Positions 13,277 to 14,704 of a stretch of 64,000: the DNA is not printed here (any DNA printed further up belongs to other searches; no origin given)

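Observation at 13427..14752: AT-rich two-gene cassette: N-terminal 2-TM protein plus a coupled 56-aa partner (abortive-infection-like architecture)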

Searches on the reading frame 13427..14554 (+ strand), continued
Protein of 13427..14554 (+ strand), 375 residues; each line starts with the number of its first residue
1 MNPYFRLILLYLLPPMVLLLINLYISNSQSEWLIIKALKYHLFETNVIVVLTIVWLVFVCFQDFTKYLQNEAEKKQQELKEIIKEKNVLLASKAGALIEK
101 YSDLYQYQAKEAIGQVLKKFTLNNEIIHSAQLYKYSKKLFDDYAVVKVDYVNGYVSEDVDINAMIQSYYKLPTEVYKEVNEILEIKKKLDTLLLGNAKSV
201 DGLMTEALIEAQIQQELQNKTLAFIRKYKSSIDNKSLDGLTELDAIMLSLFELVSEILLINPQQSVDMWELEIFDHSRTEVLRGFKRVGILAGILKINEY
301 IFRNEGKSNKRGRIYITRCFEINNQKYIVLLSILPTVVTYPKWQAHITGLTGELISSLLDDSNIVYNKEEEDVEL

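Call 44: search_protein_families(library=ncbifam, proteins=[window:13427-14554:+, L009:5731-6795:+, L013:5980-6969:+, L012:5746-6876:+], max_evalue=0.1)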
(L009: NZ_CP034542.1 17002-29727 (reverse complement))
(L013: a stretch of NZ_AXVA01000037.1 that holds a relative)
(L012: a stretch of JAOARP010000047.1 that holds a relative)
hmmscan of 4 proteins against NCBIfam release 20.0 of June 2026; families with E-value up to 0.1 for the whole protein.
window:13427-14554:+ (375 aa): 3 families
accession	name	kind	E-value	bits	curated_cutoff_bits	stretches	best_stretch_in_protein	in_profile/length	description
TIGR00939.1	2a57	subfamily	0.0058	15.4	297.5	1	18-87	155-227/439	nucleoside Transporter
NF005606.0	PRK07352.1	equivalog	0.011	15.4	137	1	37-120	17-95/175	F0F1 ATP synthase subunit B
NF052643.1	CPBP_SdpC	equivalog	0.032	13.9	300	1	8-79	83-153/253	peptidoglycan release complex CPBP-like subunit SdpC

L009:5731-6795:+ (354 aa): 2 families
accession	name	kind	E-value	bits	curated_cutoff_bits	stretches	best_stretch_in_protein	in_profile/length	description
NF002775.0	PRK02870.1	equivalog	0.00019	20.8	285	1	6-124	19-144/338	zinc metalloprotease HtpX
NF038305.1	HpsJ_fam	subfamily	0.089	12.7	60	0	43-144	73-174/234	HpsJ family protein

L013:5980-6969:+ (329 aa): 2 families
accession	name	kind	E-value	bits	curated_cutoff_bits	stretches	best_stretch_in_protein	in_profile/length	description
NF038004.1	darobactin_RiPP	equivalog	0.042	13.9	45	0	174-201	2-29/45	darobactin family peptide antibiotic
TIGR01432.1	QOXA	equivalog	0.047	13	240.95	1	9-59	2-53/227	cytochrome aa3 quinol oxidase subunit II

L012:5746-6876:+ (376 aa): 2 families
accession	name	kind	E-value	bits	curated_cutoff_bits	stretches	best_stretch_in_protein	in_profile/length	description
NF003433.0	PRK04949.1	equivalog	0.012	15.2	140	1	12-113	43-139/254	sulfate transporter CysZ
NF005609.0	PRK07360.1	equivalog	0.044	12.5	426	1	98-189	34-102/374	7,8-didemethyl-8-hydroxy-5-deazariboflavin synthase subunit CofH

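Call 50: search_dna_similar(query=L009:5731-6795:+, collection=plasmids, mode=protein, max_evalue=0.001)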
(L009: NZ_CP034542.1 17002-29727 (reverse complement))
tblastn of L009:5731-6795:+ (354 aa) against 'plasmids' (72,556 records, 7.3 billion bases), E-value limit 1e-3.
Records with a match: 2; places in all: 2; records where one place covers at least 80% of the query: 1.
Best place of each record, by identity: >=99% 1; <60% 1.
By first word of the organism name: Brevibacillus 1; Halobacillus 1.
By predicted mobility (MOB-suite, as given by PLSDB): non-mobilizable 2.
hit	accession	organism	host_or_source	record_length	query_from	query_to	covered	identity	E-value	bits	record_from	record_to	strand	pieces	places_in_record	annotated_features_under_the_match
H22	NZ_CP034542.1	Brevibacillus marinus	sediment,marine sediment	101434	1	354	100%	100.0%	0e+0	730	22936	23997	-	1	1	hypothetical protein (x2)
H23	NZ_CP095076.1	Halobacillus amylolyticus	single cell,Saltern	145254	81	307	64%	29.9%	6e-15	84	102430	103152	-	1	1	hypothetical protein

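Call 51: search_dna_similar(query=L013:5980-6969:+, collection=phages, mode=protein, max_evalue=0.01)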
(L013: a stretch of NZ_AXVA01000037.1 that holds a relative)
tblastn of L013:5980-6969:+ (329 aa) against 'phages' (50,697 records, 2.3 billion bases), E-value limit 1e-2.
No match.

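Call 52: get_annotated_region(hit=H23, flank=6000)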
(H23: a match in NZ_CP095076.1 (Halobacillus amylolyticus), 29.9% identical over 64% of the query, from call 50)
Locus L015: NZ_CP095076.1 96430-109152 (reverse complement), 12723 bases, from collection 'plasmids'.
description: Halobacillus amylolyticus strain SSHM10-5 plasmid unnamed1, complete sequence
organism: Halobacillus amylolyticus (NCBI taxid 2932259)
taxonomy: Bacteria; Bacillota; Bacilli; Bacillales; Bacillaceae; Halobacillus; Halobacillus amylolyticus
host: -; source: single cell,Saltern; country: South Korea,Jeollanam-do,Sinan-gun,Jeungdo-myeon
typing (MOB-suite, as given by PLSDB): non-mobilizable
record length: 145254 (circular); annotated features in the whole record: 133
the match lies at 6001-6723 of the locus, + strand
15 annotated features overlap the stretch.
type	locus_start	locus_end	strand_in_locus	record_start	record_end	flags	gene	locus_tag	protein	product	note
CDS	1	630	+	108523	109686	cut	-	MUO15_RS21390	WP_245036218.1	D-alanyl-D-alanine carboxypeptidase family protein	-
CDS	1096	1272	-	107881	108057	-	-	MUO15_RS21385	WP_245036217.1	hypothetical protein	-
CDS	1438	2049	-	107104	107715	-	-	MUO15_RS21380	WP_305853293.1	CadD family cadmium resistance transporter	-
CDS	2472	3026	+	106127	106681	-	-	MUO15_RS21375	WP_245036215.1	recombinase family protein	GO:0006310 - DNA recombination [Evidence IEA]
CDS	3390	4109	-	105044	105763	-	istB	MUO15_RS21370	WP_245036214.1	IS21-like element helper ATPase IstB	-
CDS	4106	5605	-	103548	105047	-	istA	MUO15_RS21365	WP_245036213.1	IS21 family transposase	-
CDS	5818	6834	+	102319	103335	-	-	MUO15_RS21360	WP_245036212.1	hypothetical protein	-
CDS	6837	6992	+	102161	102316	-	-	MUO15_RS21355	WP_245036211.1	hypothetical protein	-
CDS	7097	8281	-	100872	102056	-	-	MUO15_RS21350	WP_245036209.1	AAA family ATPase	-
CDS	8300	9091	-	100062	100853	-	-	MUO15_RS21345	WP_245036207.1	hypothetical protein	-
CDS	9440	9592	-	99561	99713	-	-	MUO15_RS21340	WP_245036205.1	recombinase family protein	GO:0006310 - DNA recombination [Evidence IEA]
CDS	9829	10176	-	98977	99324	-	-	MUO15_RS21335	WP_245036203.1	hypothetical protein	-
CDS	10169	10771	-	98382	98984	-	-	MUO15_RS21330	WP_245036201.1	hypothetical protein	-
CDS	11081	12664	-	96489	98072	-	-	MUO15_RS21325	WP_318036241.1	DNA topoisomerase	GO:0006265 - DNA topological change [Evidence IEA]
CDS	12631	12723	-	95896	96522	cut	-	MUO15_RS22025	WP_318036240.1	toprim domain-containing protein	-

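Call 53: predict_structure(alignment_id=A4)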
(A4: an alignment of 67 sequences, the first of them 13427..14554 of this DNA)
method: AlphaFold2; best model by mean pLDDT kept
length: 375 residues; sequences in the alignment: 67
mean_pLDDT: 90.9   pTM: 0.75
mean pLDDT of the five models: 90.9, 89.8, 89.7, 89.1, 88.4
residues with pLDDT >= 90: 279; 70-90: 67; 50-70: 20; < 50: 9
segments of 3 or more residues with pLDDT < 50: 365-370, 373-375
pLDDT, mean of each block of 10 residues (from residue 1): 80 86 86 82 78 89 94 98 98 96 92 96 98 98 98 97 97 98 95 91 95 97 97 98 97 90 59 90 96 93 92 96 95 96 92 95 57 48
secondary structure, 60 per line:
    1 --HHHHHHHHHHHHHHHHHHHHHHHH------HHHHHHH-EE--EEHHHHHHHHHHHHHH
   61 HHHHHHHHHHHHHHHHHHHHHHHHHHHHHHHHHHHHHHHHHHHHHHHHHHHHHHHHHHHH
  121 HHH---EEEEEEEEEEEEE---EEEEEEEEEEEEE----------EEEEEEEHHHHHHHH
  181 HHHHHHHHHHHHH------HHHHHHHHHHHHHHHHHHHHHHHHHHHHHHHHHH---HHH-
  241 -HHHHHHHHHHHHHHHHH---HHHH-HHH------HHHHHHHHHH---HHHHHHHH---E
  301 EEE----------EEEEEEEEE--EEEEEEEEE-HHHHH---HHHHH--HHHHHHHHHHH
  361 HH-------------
elements in order: H3-26 H33-39 H47-123 E127-139 E143-155 E166-172 H173-193 H200-233 H242-258 H262-265 H276-285 H289-296 E300-303 E314-322 E325-333 H335-339 H343-347 H350-362

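Call 55: fold_search(model_id=the predicted structure, library=pdb)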
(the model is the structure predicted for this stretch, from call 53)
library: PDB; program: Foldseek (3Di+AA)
matches with E <= 10: 962; with E <= 0.001: 0
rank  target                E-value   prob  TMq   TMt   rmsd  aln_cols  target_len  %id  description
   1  2xrn_A                3.2e-03  1.00  0.25  0.35  10.2       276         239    9  Crystal structure of TtgV (released 2010-12-01)
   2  2xrn_B                3.3e-03  1.00  0.24  0.35  10.5       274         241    9  Crystal structure of TtgV (released 2010-12-01)
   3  4ywc_B                6.5e-03  0.97  0.21  0.40  18.2       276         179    9  Crystal structure of Myc3(5-242) fragment in complex with Jaz9(218-239) peptide (released 2015-08-05)
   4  7cuo_B                1.1e-02  0.99  0.24  0.36   9.5       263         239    8  IclR transcription factor complexed with 4-hydroxybenzoic acid from Microbacterium hydrocarbonoxydans (released 2021-05-05)
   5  1stz_A                1.2e-02  0.41  0.14  0.16  20.4       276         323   10  Crystal structure of a hypothetical protein at 2.2 A resolution (released 2004-08-24)
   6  7dqb_A                1.3e-02  0.99  0.25  0.37  10.2       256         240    8  Crystal structure of an IclR homolog complexed with 4-hydroxybenzoate from Microbacterium hydrocarbonoxydans in P21212 (released 2021-05-05)
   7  7fdm_A                1.6e-02  0.90  0.20  0.40  14.9       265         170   10  Crystal structure of transcription factor MYB29 in complex with MYC3 (released 2022-07-20)
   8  5whm_A                1.7e-02  0.94  0.24  0.31   9.5       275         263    8  Crystal Structure of IclR Family Transcriptional Regulator from Brucella abortus (released 2017-08-23)
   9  5whm_D                1.7e-02  0.92  0.23  0.31  10.7       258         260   10  Crystal Structure of IclR Family Transcriptional Regulator from Brucella abortus (released 2017-08-23)
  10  4ywc_A                1.8e-02  0.87  0.20  0.38  18.0       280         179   11  Crystal structure of Myc3(5-242) fragment in complex with Jaz9(218-239) peptide (released 2015-08-05)
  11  9rs9_B                1.8e-02  0.13  0.10  0.10  19.9       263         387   13  Rab23 in complex with Fuzzy-Inturned (released 2025-07-30)
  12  1stz_B                2.0e-02  0.51  0.18  0.21  20.6       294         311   10  Crystal structure of a hypothetical protein at 2.2 A resolution (released 2004-08-24)
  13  5h1a_C                2.8e-02  0.93  0.23  0.34  10.1       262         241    9  Crystal structure of an IclR homolog from Microbacterium sp. strain HM58-2 (released 2017-01-18)
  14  5whm_C                3.9e-02  0.84  0.23  0.30  11.1       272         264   10  Crystal Structure of IclR Family Transcriptional Regulator from Brucella abortus (released 2017-08-23)
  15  4rqw_A                3.9e-02  0.66  0.19  0.36  17.3       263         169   10  Crystal structure of Myc3 N-terminal JAZ-binding domain [44-238] from Arabidopsis (released 2015-08-12)
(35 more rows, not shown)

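Call 57: find_related_loci(query=A6, collection=viral_contigs, flank=8000)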
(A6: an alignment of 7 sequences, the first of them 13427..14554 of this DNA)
Query A6 (375 aa) in viral_contigs; peptide patterns used: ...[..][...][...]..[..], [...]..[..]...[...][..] (x = any residue, [..] = any of these).
90 stretches matched a pattern; 1 encode a relative of the query (tblastn E <= 1e-3); 1 distinct loci.
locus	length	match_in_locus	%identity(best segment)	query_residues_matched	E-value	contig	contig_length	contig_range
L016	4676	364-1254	45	75-369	2e-76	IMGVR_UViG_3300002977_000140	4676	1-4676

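Call 61: fold_search(model_id=the predicted structure, library=viral)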
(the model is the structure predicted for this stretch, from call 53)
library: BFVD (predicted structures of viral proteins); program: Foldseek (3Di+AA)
matches with E <= 10: 620; with E <= 0.001: 0
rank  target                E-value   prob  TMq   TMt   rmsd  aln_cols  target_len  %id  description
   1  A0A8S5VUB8            5.7e-03  1.00  0.30  0.44  11.2       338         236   10  GAF domain-containing protein [Ackermannviridae sp.]
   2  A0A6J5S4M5            1.4e-02  0.21  0.13  0.17  19.0       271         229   10  Uncharacterized protein [uncultured Caudovirales phage]
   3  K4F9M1                3.0e-02  0.93  0.24  0.38  15.5       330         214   11  Uncharacterized protein [Cronobacter phage vB_CsaM_GAP32]
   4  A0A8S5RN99            4.2e-02  0.25  0.13  0.06  41.6       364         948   12  Minor tail protein [virus sp. ctBS918]
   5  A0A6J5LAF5            5.3e-02  0.91  0.26  0.43  15.9       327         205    8  GAF domain containing protein [uncultured Caudovirales phage]
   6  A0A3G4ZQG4            6.6e-02  0.87  0.17  0.38  17.7       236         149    8  Longin domain-containing protein (Fragment) [Terrestrivirus sp.]
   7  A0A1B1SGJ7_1          8.2e-02  0.15  0.10  0.05  21.5       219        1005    9  (no name in the UniProt tables at hand)
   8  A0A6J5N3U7            9.2e-02  0.80  0.23  0.38  13.4       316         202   10  Uncharacterized protein [uncultured Caudovirales phage]
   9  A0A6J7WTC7            9.7e-02  0.06  0.08  0.10  21.9       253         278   12  Uncharacterized protein [uncultured Caudovirales phage]
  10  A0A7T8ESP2            1.3e-01  0.20  0.15  0.07  25.9       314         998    8  (no name in the UniProt tables at hand)
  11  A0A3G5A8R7            1.4e-01  0.13  0.13  0.08  18.7       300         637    9  histidine kinase [Hyperionvirus sp.]
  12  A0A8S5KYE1            1.4e-01  0.07  0.12  0.08  29.6       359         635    9  Maturation protein [ssRNA phage Gerhypos.2_36]
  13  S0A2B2                1.4e-01  0.57  0.19  0.36  15.9       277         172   10  Uncharacterized protein [Cellulophaga phage phi18:3]
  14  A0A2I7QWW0            1.6e-01  0.16  0.09  0.17  23.6       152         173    8  (no name in the UniProt tables at hand)
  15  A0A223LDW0            1.7e-01  0.28  0.21  0.24  28.3       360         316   11  Uncharacterized protein [Bacillus phage PBS1]
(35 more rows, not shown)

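Call 64: find_related_loci(query=A8, collection=metagenome_contigs, flank=6000)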
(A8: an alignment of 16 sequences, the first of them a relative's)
Query A8 (361 aa) in metagenome_contigs; peptide patterns used: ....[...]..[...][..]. (x = any residue, [..] = any of these).
27 stretches matched a pattern; 7 encode a relative of the query (tblastn E <= 1e-3); 7 distinct loci.
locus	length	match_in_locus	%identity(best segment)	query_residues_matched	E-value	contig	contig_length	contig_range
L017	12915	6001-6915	40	53-359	5e-71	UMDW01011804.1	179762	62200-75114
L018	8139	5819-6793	36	15-331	3e-49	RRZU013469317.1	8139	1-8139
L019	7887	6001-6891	35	65-352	1e-44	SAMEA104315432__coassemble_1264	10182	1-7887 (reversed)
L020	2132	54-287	46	275-352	5e-19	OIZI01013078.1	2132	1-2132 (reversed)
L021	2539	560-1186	27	113-326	7e-7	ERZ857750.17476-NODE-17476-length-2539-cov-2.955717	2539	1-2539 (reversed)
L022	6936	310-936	27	113-326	7e-7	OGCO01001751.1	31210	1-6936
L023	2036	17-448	28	224-353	3e-6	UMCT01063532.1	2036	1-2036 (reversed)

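Call 65: find_related_loci(query=A8, collection=viral_contigs, flank=8000)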
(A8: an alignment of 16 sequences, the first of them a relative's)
Query A8 (361 aa) in viral_contigs; peptide patterns used: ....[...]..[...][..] (x = any residue, [..] = any of these).
5 stretches matched a pattern, but none encodes a relative of the query by tblastn (E <= 1e-3).

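Call 66: find_related_loci(query=A9, collection=viral_contigs, flank=8000)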
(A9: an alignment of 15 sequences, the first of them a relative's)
Query A9 (345 aa) in viral_contigs; peptide patterns used: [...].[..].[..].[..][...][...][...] (x = any residue, [..] = any of these).
14 stretches matched a pattern, but none encodes a relative of the query by tblastn (E <= 1e-3).
